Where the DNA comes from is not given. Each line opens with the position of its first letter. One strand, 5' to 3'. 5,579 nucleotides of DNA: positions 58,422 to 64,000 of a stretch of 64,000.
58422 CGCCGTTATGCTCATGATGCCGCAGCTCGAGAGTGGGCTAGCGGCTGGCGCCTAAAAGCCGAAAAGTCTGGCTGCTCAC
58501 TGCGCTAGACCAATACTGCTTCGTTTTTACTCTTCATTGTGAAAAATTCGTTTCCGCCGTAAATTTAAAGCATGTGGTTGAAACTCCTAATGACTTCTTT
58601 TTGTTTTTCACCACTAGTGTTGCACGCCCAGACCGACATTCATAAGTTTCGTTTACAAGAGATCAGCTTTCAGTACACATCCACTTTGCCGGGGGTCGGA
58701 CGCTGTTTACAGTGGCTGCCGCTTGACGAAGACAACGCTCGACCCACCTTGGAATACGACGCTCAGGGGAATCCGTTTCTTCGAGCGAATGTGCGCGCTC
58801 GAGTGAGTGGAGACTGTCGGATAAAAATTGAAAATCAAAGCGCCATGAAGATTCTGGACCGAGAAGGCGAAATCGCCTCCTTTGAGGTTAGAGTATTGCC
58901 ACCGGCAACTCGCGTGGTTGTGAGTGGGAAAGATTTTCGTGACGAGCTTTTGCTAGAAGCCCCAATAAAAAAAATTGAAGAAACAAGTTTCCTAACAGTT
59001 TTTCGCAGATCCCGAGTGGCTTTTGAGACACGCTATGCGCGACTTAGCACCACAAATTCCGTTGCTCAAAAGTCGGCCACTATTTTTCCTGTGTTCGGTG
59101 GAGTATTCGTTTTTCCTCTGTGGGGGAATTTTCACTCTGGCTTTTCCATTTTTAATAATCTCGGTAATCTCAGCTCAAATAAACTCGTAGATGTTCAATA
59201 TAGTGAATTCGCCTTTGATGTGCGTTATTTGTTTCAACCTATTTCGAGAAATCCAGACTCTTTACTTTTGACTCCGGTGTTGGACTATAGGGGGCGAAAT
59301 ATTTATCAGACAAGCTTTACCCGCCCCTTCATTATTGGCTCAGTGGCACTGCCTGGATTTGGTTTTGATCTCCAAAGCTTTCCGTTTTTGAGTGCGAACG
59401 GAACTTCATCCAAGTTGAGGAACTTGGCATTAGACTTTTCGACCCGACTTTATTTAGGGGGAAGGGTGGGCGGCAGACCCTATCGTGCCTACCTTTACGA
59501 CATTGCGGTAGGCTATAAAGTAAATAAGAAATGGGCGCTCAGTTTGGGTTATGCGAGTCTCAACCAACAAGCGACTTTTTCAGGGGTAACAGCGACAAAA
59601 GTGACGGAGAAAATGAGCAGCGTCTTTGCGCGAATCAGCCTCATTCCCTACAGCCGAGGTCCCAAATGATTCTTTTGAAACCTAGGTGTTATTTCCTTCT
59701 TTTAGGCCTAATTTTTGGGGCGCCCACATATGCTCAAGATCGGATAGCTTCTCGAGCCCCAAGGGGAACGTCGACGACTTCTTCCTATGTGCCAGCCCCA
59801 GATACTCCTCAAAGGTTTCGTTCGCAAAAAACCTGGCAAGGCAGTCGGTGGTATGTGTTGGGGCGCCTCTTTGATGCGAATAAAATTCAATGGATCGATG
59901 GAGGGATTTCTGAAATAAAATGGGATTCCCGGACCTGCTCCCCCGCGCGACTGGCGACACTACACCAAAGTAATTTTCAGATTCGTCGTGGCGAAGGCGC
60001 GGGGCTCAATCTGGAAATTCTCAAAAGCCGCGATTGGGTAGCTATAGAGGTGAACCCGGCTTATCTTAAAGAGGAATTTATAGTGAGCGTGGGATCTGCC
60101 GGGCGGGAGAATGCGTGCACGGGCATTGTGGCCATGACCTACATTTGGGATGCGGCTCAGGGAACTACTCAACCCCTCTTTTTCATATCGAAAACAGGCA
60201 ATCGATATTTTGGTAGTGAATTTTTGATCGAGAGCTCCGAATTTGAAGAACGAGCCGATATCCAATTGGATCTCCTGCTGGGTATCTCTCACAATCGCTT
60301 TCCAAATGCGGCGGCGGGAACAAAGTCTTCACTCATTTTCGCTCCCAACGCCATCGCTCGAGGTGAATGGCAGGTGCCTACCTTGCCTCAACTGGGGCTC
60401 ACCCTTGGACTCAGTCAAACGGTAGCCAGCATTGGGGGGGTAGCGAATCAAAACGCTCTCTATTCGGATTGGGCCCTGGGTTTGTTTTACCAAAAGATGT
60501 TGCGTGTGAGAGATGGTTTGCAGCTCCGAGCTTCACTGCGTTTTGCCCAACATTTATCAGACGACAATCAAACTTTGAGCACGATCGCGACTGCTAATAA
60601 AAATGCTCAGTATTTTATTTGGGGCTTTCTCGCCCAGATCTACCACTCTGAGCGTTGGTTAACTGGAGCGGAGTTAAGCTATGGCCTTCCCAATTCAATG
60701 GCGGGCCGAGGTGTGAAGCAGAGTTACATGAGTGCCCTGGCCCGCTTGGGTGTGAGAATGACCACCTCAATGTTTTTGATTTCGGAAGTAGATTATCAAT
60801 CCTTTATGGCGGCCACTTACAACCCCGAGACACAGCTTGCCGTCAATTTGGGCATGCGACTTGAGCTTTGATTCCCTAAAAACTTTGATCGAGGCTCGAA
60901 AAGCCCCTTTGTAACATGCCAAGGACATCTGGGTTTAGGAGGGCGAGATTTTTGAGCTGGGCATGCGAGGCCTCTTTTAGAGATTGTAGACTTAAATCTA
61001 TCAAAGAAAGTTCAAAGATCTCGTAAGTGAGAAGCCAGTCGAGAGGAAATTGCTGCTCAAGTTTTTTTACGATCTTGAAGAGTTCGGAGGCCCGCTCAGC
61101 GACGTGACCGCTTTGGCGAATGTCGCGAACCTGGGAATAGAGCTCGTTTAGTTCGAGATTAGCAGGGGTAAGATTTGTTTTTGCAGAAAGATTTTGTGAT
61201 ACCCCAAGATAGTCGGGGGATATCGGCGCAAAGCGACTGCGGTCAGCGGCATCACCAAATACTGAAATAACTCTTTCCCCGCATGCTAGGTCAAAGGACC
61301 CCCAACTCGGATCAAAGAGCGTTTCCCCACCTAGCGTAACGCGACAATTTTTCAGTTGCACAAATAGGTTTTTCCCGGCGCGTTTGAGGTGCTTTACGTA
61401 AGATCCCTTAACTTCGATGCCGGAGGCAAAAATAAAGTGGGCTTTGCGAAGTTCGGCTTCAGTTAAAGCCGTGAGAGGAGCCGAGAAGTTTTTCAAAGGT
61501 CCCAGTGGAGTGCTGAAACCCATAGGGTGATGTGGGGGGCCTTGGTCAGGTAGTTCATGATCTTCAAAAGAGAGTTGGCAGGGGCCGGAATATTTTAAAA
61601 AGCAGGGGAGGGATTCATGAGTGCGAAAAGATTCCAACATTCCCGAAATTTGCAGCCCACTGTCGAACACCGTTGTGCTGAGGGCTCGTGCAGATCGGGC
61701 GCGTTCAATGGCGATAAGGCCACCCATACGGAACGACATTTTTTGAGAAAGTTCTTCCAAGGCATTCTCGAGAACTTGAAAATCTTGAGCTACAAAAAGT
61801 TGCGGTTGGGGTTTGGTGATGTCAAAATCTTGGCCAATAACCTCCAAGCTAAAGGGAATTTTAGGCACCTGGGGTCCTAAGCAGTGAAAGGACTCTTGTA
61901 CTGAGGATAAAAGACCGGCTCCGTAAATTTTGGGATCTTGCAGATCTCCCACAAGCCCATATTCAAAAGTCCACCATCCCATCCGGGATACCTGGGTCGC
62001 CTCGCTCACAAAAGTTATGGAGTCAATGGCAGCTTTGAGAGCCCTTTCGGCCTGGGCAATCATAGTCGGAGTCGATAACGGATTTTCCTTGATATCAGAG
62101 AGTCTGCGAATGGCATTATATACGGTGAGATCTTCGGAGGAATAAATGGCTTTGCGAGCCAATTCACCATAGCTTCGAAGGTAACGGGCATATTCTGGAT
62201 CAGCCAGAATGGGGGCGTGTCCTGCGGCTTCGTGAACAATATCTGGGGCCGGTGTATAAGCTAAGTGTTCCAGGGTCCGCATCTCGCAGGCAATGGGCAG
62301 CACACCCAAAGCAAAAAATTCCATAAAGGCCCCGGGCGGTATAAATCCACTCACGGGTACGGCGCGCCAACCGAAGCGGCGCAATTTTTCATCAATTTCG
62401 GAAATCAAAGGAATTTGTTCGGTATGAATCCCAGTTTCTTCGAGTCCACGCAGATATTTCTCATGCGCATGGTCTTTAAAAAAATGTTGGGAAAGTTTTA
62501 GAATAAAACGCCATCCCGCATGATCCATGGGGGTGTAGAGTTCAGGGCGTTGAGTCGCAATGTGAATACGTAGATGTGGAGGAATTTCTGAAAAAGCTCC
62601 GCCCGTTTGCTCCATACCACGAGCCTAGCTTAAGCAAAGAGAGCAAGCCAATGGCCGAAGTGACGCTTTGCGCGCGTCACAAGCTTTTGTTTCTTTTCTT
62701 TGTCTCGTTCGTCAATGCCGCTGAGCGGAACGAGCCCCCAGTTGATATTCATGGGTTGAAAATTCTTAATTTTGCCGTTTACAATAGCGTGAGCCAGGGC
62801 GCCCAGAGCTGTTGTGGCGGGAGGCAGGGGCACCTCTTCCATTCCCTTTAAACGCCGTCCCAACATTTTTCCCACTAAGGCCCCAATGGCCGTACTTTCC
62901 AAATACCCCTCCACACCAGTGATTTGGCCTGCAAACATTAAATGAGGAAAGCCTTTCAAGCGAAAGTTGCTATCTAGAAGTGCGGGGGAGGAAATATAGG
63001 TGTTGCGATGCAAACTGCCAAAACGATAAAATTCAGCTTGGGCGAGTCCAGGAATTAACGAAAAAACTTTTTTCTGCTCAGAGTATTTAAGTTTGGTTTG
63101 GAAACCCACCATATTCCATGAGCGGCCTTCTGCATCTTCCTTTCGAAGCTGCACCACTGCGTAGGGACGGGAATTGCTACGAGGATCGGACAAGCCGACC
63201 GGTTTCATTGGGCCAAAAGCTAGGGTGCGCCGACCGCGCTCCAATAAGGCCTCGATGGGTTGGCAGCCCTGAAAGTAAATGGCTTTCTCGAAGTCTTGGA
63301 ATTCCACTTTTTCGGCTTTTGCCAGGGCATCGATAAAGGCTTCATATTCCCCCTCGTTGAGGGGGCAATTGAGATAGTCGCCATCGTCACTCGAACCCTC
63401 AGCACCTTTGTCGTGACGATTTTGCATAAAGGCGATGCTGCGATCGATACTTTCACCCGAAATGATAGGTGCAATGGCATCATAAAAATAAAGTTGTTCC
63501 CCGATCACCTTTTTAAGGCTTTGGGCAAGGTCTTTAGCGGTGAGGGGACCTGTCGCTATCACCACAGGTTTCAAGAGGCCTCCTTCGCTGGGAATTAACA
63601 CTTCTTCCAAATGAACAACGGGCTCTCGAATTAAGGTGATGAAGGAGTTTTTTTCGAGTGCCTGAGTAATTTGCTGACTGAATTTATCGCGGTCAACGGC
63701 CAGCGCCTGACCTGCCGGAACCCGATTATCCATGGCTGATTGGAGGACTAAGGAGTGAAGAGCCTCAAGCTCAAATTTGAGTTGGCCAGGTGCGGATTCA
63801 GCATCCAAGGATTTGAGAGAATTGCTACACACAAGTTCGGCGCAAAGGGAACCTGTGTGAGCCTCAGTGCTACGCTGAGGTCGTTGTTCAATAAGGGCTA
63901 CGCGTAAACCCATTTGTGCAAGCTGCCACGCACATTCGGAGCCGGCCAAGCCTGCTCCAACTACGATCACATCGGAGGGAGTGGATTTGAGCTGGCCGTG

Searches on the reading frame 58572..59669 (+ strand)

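Call 73: search_protein_families(library=pfam, proteins=[window:58572-59669:+], max_evalue=0.01)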
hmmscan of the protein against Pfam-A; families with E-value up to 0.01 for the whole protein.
window:58572-59669:+ (365 aa): 1 family
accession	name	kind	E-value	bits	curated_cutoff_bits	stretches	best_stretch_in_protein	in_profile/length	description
PF10677.15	DUF2490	-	0.0092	16.2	29.8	0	276-332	10-60/186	Protein of unknown function (DUF2490)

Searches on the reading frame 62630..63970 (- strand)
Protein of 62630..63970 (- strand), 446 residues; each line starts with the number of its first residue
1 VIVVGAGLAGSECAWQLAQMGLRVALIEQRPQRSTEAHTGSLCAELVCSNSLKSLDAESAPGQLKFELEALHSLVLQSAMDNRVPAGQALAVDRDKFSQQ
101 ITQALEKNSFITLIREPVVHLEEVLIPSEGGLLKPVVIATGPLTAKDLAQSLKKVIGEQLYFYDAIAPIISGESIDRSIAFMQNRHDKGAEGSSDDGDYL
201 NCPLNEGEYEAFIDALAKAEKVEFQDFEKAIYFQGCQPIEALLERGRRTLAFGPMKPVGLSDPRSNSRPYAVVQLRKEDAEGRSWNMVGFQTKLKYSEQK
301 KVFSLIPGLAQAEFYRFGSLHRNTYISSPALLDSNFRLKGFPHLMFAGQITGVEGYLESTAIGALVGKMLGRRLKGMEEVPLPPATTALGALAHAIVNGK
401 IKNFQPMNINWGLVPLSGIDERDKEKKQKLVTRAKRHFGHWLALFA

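Call 73: search_protein_families(library=pfam, proteins=[window:62630-63970:-], max_evalue=0.01)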
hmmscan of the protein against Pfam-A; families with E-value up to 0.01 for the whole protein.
window:62630-63970:- (446 aa): 10 families
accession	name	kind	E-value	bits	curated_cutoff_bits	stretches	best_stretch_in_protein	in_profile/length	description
PF01134.28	GIDA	-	6.9e-89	299.1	22.1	1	2-377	3-390/391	Glucose inhibited division protein A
PF01266.30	DAO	-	5.4e-09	36.5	27.9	1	2-47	3-50/353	FAD dependent oxidoreductase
PF13450.12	NAD_binding_8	-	3.1e-07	31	21.9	1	3-39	1-37/68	NAD(P)-binding Rossmann-like domain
PF00890.30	FAD_binding_2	-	1.9e-06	27.8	20.4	1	2-38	3-39/414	FAD binding domain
PF07992.20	Pyr_redox_2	-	1.3e-05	25.3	26.1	1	2-141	4-108/291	Pyridine nucleotide-disulphide oxidoreductase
PF12831.13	FAD_oxidored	-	0.00026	20.8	27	1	2-31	3-32/416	FAD dependent oxidoreductase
PF00070.33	Pyr_redox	-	0.00084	20.2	22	1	1-32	2-33/82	Pyridine nucleotide-disulphide oxidoreductase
PF02737.24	3HCDH_N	-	0.0047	17.3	22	1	3-53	4-56/180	3-hydroxyacyl-CoA dehydrogenase, NAD binding domain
PF03486.20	HI0933_like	-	0.0056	16.6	50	0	1-32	3-34/244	HI0933-like protein Rossmann domain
PF01262.27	AlaDh_PNT_C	-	0.0083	16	23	0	2-39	32-69/214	Alanine dehydrogenase/PNT, C-terminal domain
